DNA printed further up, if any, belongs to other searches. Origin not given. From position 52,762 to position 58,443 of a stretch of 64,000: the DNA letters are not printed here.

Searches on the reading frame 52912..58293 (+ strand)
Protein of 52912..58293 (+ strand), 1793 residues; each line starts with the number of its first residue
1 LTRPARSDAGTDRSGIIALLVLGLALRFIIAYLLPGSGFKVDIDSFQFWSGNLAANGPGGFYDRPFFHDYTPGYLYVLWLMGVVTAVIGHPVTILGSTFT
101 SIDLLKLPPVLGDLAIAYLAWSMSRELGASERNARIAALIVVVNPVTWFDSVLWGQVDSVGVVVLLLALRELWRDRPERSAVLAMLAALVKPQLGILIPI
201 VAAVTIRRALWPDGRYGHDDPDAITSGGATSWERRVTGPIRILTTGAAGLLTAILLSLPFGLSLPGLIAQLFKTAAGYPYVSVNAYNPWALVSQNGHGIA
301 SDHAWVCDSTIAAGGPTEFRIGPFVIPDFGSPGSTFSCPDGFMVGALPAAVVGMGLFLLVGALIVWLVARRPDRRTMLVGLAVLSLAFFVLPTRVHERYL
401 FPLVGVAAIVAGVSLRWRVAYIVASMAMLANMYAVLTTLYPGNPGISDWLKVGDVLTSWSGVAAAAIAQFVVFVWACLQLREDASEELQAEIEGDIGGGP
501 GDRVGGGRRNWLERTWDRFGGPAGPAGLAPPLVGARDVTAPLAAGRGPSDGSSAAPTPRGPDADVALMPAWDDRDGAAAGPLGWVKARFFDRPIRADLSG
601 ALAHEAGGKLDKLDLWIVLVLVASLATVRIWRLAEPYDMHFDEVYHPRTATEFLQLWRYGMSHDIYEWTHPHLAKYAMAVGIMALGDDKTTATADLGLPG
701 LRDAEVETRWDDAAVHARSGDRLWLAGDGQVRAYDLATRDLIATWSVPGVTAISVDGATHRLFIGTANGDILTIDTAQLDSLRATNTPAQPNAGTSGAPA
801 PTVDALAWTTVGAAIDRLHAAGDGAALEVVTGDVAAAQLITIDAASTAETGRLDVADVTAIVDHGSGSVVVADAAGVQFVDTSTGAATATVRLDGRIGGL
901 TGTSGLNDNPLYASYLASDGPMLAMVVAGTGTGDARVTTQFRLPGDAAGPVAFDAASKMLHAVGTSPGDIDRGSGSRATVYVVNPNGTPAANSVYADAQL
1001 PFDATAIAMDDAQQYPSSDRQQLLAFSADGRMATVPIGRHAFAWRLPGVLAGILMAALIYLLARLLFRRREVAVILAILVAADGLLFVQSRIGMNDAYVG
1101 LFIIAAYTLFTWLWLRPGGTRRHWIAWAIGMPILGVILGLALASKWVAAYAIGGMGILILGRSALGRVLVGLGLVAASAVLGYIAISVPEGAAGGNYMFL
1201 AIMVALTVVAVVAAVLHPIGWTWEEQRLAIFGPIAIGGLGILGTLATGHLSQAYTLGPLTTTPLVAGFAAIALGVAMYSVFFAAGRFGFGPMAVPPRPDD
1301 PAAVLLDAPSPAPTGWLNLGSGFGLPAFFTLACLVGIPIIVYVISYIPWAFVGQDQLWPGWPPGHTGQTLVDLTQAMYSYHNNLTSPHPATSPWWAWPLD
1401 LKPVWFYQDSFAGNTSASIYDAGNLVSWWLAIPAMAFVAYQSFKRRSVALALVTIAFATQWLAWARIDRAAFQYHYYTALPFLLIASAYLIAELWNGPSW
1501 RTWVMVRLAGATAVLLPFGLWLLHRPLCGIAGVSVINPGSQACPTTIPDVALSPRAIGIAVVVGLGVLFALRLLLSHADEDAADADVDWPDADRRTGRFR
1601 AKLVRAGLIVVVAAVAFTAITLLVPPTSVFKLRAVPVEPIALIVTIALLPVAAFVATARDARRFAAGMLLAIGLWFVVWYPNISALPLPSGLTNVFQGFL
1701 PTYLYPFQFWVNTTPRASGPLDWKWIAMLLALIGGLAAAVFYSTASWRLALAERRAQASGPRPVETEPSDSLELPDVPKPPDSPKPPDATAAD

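Call 68: search_protein_families(library=pfam, proteins=[window:52912-58293:+], max_evalue=0.001)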
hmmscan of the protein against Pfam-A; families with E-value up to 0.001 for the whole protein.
window:52912-58293:+ (1793 aa): 3 families
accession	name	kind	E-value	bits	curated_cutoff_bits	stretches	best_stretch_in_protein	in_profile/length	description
PF02366.24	PMT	-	7.3e-15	55.6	22.7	1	1039-1159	80-196/245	Dolichyl-phosphate-mannose-protein mannosyltransferase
PF16192.10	PMT_4TMC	-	3.2e-12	46.8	32.4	1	1369-1527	4-182/202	C-terminal four TMM region of protein-O-mannosyltransferase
PF13231.12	PMT_2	-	4.2e-06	27.5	26.1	1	1038-1177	18-150/160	Dolichyl-phosphate-mannose-protein mannosyltransferase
